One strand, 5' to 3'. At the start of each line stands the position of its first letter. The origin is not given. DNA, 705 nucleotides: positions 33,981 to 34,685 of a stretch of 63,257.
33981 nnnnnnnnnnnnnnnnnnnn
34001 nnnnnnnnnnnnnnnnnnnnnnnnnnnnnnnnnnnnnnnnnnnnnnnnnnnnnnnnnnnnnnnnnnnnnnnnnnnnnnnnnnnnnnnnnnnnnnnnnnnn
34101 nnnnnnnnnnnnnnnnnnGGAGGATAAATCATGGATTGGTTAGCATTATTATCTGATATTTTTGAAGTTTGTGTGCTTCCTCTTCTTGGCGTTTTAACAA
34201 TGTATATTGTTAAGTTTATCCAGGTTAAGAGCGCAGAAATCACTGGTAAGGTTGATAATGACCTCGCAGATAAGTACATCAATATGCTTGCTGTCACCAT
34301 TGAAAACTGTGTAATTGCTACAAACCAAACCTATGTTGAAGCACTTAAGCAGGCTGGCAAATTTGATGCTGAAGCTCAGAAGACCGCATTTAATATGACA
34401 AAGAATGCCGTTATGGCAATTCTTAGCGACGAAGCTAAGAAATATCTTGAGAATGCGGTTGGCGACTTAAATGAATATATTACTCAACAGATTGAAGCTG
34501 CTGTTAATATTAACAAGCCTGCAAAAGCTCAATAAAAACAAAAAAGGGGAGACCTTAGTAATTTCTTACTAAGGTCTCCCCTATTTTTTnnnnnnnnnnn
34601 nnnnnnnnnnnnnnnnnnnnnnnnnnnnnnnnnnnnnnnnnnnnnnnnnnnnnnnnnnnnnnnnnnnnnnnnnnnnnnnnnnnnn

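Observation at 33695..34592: Moron-like cassette: perfect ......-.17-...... promoter driving two small genes between two terminators at the strand-switch point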

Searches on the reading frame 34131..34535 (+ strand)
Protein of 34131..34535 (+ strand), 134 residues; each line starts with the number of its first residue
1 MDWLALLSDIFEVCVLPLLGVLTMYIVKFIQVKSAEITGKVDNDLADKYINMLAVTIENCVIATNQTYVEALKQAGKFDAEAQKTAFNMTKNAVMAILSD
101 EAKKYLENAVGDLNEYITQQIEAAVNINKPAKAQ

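Call 7: search_protein_families(library=pfam, proteins=[window:34131-34535:+], max_evalue=0.1)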
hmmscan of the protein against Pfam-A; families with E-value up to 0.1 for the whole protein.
window:34131-34535:+ (134 aa): 2 families
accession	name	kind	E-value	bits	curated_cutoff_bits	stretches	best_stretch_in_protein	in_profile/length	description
PF09682.15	Phage_holin_6_1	-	0.012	16.4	24.9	1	7-114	5-100/101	Bacteriophage holin of superfamily 6 (Holin_LLH)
PF14208.11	DUF4320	-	0.046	14.3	25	0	66-126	29-91/119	Domain of unknown function (DUF4320)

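Call 8: search_protein_families(library=phrogs, proteins=[window:34131-34535:+], max_evalue=0.1)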
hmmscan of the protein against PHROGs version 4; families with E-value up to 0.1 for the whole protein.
window:34131-34535:+ (134 aa): 3 families
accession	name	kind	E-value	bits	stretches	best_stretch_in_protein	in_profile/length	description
phrog_13712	-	lysis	2.7e-30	106.6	1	17-132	18-133/175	holin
phrog_36209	-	lysis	1.4e-06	29.5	1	13-126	19-139/162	holin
phrog_16580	-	unknown function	0.00024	21.8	1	82-127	16-61/65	-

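Call 10: search_dna_similar(query=window:34131-34535:+, collection=phages, mode=protein, max_rows=30, max_evalue=0.001)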
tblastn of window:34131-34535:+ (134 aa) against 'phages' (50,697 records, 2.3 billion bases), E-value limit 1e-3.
Records with a match: 6; places in all: 6; records where one place covers at least 80% of the query: 6.
Best place of each record, by identity: <60% 6.
By first word of the organism name: Faecalibacterium 2; Dulem 1; Anaeroplasmataceae 1; Roseburia 1; Bacteriophage 1.
By host as written in the record: - 2; Faecalibacterium prausnitzii 2; Propithecus coquereli 1; Anaeroplasmataceae 1.
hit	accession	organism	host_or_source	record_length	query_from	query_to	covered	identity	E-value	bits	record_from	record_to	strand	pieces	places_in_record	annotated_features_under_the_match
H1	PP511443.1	Dulem virus 37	Propithecus coquereli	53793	6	131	94%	35.7%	1e-14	74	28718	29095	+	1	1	hypothetical protein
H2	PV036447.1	Anaeroplasmataceae phage NatCom_34063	Anaeroplasmataceae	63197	4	132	96%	34.4%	2e-12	68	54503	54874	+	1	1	holin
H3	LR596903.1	Roseburia phage Shimadzu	-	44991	7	129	92%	35.8%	4e-19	87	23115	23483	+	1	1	orf28: hypothetical protein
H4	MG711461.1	Faecalibacterium phage FP_Lagaffe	Faecalibacterium prausnitzii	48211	13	131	89%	32.8%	2e-10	63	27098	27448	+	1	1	holin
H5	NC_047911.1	Faecalibacterium phage FP_Lagaffe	Faecalibacterium prausnitzii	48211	13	131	89%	32.8%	2e-10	63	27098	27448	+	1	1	holin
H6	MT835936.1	Bacteriophage sp.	human fecal samples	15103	3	129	95%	26.8%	4e-7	53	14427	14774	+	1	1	record has no annotation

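Call 11: get_annotated_region(hit=H3, flank=4000)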
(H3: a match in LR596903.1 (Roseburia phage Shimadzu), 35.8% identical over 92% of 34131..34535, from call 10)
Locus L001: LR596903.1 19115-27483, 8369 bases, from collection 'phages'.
description: Roseburia phage Shimadzu genome assembly, chromosome: 1.
organism: Roseburia phage Shimadzu (NCBI taxid 2570913)
taxonomy: Viruses; Duplodnaviria; Heunggongvirae; Uroviricota; Caudoviricetes
host: -; source: -; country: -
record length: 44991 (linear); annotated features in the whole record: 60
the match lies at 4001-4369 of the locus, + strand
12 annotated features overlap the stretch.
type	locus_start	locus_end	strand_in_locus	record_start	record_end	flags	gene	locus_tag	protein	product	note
CDS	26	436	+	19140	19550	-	orf23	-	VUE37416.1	Avd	-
CDS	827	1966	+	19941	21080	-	orf24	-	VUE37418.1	Reverse transcriptase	-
CDS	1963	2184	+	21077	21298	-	orf25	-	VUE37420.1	hypothetical protein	-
CDS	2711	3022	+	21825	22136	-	orf26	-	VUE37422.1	hypothetical protein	-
CDS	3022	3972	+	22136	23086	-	orf27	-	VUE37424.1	Endolysin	-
CDS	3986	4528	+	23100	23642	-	orf28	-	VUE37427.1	hypothetical protein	-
CDS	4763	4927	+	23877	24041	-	orf29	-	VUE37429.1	hypothetical protein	-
CDS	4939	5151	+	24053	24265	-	orf30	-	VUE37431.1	hypothetical protein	-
CDS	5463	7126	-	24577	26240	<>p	orf31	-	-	Integrase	-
CDS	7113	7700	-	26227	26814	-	orf32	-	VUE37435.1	hypothetical protein with TM2 domain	-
CDS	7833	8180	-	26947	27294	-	orf33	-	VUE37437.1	Repressor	-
CDS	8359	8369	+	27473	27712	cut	orf34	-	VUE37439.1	putative regulator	-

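Call 12: get_annotated_region(hit=H4, flank=4000)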
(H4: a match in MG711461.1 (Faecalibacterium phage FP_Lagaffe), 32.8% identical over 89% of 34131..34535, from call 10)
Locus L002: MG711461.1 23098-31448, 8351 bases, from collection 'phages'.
description: Faecalibacterium phage FP_Lagaffe, complete genome.
organism: Faecalibacterium phage FP_Lagaffe (NCBI taxid 2070183)
taxonomy: Viruses; Duplodnaviria; Heunggongvirae; Uroviricota; Caudoviricetes; Lagaffevirus; Lagaffevirus lagaffe
host: Faecalibacterium prausnitzii; source: -; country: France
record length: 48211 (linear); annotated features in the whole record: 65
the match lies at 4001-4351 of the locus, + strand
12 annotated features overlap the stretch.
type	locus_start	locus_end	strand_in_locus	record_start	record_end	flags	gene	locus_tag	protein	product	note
CDS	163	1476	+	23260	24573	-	-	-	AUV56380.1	reverse transcriptase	-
CDS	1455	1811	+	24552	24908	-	-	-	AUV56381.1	hypothetical protein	-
CDS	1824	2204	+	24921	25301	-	-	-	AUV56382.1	hypothetical protein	-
CDS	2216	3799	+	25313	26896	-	-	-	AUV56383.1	endolysin, N-acetylmuramoyl-L-alanine amidase domain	Endolysin, N-acetylmuramoyl-L-alanine amidase domain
CDS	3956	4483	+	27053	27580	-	-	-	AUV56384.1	holin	-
CDS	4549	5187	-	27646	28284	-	-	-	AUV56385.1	hypothetical protein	-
CDS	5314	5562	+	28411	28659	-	-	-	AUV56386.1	hypothetical protein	-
CDS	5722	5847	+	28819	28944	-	-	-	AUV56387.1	hypothetical protein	-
CDS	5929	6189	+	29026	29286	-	-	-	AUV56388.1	hypothetical protein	-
CDS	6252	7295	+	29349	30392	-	-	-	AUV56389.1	integrase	Integrase, IS30 Transposase family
CDS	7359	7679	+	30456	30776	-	-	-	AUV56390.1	putative DNA binding domain-containing protein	Helice-turn-helice domain-containing protein, Putative DNA binding domain-containing protein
CDS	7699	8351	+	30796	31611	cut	-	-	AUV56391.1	hypothetical protein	-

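Call 13: get_annotated_region(hit=H2, flank=4000)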
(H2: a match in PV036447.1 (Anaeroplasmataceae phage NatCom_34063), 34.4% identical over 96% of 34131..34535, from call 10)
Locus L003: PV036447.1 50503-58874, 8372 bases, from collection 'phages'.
description: Anaeroplasmataceae phage NatCom_34063, complete genome.
organism: Anaeroplasmataceae phage NatCom_34063 (NCBI taxid 3403515)
taxonomy: Viruses; Duplodnaviria; Heunggongvirae; Uroviricota; Caudoviricetes; Ca. Heliusvirales
host: Anaeroplasmataceae; source: human feces; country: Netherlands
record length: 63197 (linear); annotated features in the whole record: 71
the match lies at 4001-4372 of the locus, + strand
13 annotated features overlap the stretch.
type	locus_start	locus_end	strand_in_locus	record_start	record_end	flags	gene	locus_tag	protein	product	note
CDS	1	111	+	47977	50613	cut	-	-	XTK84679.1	tail length tape measure protein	-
CDS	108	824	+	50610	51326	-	-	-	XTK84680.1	hypothetical protein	-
CDS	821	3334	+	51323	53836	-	-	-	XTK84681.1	minor head protein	-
CDS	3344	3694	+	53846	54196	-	-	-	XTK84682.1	hypothetical protein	-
CDS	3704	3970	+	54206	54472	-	-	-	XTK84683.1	hypothetical protein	-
CDS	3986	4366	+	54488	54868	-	-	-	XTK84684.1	holin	-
CDS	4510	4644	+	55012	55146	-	-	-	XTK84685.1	hypothetical protein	-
CDS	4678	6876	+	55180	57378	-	-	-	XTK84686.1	hypothetical protein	-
CDS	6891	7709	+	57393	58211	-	-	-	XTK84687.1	hypothetical protein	-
CDS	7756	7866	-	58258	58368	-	-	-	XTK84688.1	hypothetical protein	-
CDS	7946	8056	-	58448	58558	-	-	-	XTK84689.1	hypothetical protein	-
CDS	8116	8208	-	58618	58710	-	-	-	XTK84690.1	hypothetical protein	-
CDS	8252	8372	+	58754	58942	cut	-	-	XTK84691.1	hypothetical protein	-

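Call 14: get_annotated_region(hit=H1, flank=4000)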
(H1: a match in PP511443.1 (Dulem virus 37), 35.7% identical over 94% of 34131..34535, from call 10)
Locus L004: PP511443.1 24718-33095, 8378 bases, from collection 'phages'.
description: Dulem virus 37 isolate Duke_22FF_208, complete genome.
organism: Dulem virus 37 (NCBI taxid 3145755)
taxonomy: Viruses; Duplodnaviria; Heunggongvirae; Uroviricota; Caudoviricetes
host: Propithecus coquereli; source: feces; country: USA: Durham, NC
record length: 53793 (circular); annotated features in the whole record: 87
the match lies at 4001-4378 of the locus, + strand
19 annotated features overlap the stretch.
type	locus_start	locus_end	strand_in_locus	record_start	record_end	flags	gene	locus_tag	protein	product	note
CDS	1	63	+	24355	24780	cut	-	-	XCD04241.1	diversity-generating retroelement protein Avd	-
CDS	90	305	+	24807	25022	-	-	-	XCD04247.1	enediyne biosynthetic pathway protein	calicheamicin biosynthesis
CDS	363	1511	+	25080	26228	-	-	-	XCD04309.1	RT G2 protein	-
CDS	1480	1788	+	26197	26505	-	-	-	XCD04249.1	haemolysin XhlA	-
CDS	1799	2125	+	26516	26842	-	-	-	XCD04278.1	hypothetical protein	-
CDS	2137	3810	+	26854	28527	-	-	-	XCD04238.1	cell wall hydrolase autolysin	-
CDS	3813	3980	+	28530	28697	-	-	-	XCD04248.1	FeoB-associated Cys-rich membrane protein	-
CDS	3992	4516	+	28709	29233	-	-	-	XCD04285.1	hypothetical protein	-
CDS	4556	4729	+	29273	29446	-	-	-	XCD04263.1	hypothetical protein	-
CDS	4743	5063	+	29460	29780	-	-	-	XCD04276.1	hypothetical protein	-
CDS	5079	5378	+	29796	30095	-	-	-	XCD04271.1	hypothetical protein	-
CDS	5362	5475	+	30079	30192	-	-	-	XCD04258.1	hypothetical protein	-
CDS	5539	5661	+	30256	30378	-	-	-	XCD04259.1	hypothetical protein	-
CDS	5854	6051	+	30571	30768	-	-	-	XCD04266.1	hypothetical protein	-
CDS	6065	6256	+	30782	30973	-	-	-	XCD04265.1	hypothetical protein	-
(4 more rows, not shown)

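Call 19: find_related_loci(query=window:34131-34535:+, collection=viral_contigs, flank=6000)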
Query window:34131-34535:+ (134 aa) in viral_contigs; peptide patterns used: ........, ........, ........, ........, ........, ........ (x = any residue, [..] = any of these).
108 stretches matched a pattern; 100 encode a relative of the query (tblastn E <= 1e-3); the best 80 are kept; 80 distinct loci.
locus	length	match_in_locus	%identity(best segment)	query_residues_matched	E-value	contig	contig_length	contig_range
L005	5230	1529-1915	78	1-129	4e-64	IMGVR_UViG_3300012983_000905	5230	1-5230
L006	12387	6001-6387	67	1-129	9e-57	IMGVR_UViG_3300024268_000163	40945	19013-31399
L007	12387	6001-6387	67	1-129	9e-57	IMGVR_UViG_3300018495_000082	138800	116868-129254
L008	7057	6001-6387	67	1-129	9e-57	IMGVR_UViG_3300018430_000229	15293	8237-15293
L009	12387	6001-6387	67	1-129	9e-57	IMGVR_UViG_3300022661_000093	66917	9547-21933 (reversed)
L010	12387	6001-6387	67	1-129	4e-56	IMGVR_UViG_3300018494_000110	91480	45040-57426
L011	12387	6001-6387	69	1-129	8e-56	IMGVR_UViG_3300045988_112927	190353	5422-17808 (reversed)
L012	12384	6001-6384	64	2-129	2e-49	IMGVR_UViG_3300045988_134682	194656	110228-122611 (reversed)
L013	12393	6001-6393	63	2-132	4e-49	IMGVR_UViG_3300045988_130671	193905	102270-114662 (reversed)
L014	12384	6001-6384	64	2-129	6e-49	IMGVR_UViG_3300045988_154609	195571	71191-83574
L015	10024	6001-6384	64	2-129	6e-49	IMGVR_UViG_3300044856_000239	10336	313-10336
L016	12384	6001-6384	64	2-129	6e-49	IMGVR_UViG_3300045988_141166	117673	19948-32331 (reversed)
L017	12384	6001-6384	64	2-129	6e-49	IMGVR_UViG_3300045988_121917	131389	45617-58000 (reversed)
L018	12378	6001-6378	65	4-129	2e-48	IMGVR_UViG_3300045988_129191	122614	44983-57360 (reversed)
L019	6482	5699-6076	65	4-129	2e-48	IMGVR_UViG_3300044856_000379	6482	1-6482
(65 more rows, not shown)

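Call 31: find_homologous_proteins(query=window:34131-34535:+, max_evalue=0.001)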
Query window:34131-34535:+ (134 aa): 3227 proteins with E <= 0.001 among 3242 candidates; the best 120 are listed.
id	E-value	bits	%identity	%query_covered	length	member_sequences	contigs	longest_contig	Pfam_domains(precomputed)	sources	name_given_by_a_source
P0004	9.3e-77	273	98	99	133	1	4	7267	-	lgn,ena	-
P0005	3.0e-76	271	98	99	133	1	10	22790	-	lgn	-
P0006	5.0e-76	271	97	99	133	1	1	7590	-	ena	-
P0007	7.5e-76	270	97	99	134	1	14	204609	-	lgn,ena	-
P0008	8.7e-76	270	97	99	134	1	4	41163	-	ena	-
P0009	1.0e-75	270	97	99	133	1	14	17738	-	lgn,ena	-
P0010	1.1e-75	269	97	99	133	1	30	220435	-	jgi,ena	-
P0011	1.1e-75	269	97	99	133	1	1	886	-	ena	-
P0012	1.2e-75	269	97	99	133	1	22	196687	-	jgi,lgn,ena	jgi:hypothetical protein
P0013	1.2e-75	269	97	99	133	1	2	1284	-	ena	-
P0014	1.3e-75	269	97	99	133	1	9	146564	-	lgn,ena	-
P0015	1.7e-75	269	96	99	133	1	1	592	-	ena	-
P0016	2.9e-75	268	96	99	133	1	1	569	-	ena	-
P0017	3.9e-75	268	96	99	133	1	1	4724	-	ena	-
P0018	4.0e-75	268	96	99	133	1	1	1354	-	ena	-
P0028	1.6e-74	266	95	99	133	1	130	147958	-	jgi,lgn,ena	jgi:hypothetical protein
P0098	2.3e-71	256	92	99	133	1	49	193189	-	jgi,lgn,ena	jgi:hypothetical protein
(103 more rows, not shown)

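Call 34: find_encoding_contigs(protein=P0028, flank=4000, max_places=8)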
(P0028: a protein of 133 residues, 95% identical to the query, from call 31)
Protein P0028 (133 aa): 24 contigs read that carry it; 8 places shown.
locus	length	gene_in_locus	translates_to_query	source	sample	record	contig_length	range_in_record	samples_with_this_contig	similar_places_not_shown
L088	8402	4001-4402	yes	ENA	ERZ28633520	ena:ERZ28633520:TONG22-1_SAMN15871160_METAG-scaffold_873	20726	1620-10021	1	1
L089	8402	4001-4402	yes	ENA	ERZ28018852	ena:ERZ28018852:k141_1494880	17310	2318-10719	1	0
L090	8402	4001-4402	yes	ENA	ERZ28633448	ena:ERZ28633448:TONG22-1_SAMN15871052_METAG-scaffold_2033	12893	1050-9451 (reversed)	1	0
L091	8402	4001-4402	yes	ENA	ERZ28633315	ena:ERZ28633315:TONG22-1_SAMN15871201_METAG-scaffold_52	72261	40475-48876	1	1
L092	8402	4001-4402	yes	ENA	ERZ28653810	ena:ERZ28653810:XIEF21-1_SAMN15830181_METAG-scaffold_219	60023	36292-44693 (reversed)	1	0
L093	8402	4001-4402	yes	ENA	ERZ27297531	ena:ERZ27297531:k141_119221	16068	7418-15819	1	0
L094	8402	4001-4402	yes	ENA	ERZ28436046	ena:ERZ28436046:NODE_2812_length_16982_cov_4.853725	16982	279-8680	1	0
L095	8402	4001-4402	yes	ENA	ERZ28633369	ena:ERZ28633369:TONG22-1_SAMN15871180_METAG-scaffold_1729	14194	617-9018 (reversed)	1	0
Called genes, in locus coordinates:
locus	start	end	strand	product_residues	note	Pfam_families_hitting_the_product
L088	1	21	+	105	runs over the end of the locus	-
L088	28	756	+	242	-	-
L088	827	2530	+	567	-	-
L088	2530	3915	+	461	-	PF00657:Lipase_GDSL, PF13472:Lipase_GDSL_2, PF14606:Lipase_GDSL_3 (faint)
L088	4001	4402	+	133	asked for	-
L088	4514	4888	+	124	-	PF10686:YAcAr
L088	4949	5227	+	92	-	-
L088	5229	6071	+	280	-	-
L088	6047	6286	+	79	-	-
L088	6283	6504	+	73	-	-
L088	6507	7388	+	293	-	PF00149:Metallophos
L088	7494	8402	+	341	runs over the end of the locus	PF00140:Sigma70_r1_2, PF04542:Sigma70_r2, PF04539:Sigma70_r3, PF04545:Sigma70_r4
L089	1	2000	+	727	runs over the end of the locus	-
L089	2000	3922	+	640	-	PF08757:CotH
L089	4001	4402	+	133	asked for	-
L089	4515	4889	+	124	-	PF10686:YAcAr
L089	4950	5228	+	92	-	-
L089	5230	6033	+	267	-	-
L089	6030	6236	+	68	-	-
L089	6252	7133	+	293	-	PF00149:Metallophos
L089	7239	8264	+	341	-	PF00140:Sigma70_r1_2, PF04542:Sigma70_r2, PF04539:Sigma70_r3, PF04545:Sigma70_r4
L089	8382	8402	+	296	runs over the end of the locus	PF00929:RNase_T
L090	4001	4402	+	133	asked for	-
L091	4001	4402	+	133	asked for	-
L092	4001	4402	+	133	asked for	-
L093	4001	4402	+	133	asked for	-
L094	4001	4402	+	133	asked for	-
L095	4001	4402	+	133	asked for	-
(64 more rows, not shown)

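Call 35: find_encoding_contigs(protein=P0098, flank=4000, max_places=6)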
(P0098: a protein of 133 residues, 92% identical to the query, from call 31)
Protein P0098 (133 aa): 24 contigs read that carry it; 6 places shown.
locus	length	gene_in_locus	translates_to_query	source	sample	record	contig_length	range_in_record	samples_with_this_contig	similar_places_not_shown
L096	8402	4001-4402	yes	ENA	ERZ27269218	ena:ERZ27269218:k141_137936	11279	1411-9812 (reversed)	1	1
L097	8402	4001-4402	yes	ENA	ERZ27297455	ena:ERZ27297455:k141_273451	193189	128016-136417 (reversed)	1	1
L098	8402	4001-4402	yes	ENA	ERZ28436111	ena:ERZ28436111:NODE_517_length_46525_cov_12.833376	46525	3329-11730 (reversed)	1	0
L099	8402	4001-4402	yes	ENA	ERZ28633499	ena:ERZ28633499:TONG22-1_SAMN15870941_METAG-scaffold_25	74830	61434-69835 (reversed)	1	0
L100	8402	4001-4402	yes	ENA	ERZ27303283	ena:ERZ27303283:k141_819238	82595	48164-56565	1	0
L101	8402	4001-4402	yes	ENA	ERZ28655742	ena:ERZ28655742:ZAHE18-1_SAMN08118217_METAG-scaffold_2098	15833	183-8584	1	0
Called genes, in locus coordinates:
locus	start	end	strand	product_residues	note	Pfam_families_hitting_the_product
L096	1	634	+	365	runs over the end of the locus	-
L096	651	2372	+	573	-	PF00657:Lipase_GDSL, PF13472:Lipase_GDSL_2, PF16255:Lipase_GDSL_lke (faint), PF02368:Big_2, PF22352:K319L-like_PKD (faint), PF02368:Big_2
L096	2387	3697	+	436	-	PF13472:Lipase_GDSL_2, PF16255:Lipase_GDSL_lke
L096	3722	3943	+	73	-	-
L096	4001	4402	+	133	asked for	-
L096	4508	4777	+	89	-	-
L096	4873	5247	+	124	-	PF10686:YAcAr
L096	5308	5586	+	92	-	-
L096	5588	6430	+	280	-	-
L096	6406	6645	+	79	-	-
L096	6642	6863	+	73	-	-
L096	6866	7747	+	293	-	PF00149:Metallophos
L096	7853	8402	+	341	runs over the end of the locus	PF00140:Sigma70_r1_2, PF04542:Sigma70_r2, PF04539:Sigma70_r3, PF04545:Sigma70_r4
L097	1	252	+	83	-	-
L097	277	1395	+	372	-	-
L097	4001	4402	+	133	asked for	-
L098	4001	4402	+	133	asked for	-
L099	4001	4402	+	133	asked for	-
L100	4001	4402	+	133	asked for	-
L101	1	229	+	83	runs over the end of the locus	-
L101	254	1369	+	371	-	-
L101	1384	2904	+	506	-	PF00657:Lipase_GDSL (weak), PF13472:Lipase_GDSL_2 (weak), PF09479:Flg_new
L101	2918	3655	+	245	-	-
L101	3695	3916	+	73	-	-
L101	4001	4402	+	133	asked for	-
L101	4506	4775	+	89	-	-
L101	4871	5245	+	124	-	PF10686:YAcAr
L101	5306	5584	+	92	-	-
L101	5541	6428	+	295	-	-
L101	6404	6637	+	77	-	-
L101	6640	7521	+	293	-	PF00149:Metallophos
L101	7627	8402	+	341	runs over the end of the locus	PF00140:Sigma70_r1_2, PF04542:Sigma70_r2, PF04539:Sigma70_r3, PF04545:Sigma70_r4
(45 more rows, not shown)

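Call 46: search_protein_families(library=pfam, alignment_id=A5, max_evalue=0.01)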
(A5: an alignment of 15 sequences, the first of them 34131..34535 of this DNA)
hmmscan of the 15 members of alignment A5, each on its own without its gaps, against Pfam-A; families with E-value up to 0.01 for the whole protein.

A. member 1, window:34131-34535:+ (134 aa): 0 families

B. families by the number of members that match (of 15 scanned): 4 families
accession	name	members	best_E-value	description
PF12698.13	ABC2_membrane_3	3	0.0027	ABC-2 family transporter protein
PF09682.15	Phage_holin_6_1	2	0.007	Bacteriophage holin of superfamily 6 (Holin_LLH)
PF04351.19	PilP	1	0.00048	Pilus assembly protein, PilP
PF21864.1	MORF_dom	1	0.0075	Multiple organellar RNA editing factor 1, MORF domain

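Call 48: search_protein_families(library=ncbifam, alignment_id=A5, max_evalue=0.1)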
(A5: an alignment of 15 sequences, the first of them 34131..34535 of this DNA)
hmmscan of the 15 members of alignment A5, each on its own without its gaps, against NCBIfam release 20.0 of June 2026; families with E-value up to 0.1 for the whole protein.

A. member 1, window:34131-34535:+ (134 aa): 0 families

B. families by the number of members that match (of 15 scanned): 14 families
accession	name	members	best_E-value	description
NF009992.0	PRK13461.1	2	0.001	F0F1 ATP synthase subunit B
NF045910.1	Sul7s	2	0.031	winged-helix single-stranded DNA-binding protein Sul7s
NF004675.0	PRK06019.1-1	1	0.00094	5-(carboxyamino)imidazole ribonucleotide synthase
NF005130.0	PRK06569.1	1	0.0048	F0F1 ATP synthase subunit B'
TIGR01673.1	holin_LLH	1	0.0063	phage holin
NF011045.0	PRK14475.1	1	0.012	F0F1 ATP synthase subunit B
TIGR00407.1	proA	1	0.013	glutamate-5-semialdehyde dehydrogenase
TIGR00574.1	dnl1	1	0.022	ATP-dependent DNA ligase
NF038197.1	prim_adj_arch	1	0.025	primase-associated protein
NF000019.2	trim_DfrA3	1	0.046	trimethoprim-resistant dihydrofolate reductase DfrA3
NF001486.0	PRK00341.1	1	0.049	DUF493 domain-containing protein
NF002956.0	PRK03612.1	1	0.057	polyamine aminopropyltransferase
NF008510.0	PRK11427.1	1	0.057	multidrug efflux transporter permease subunit MdtO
NF007653.0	PRK10323.1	1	0.066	cysteine/O-acetylserine transporter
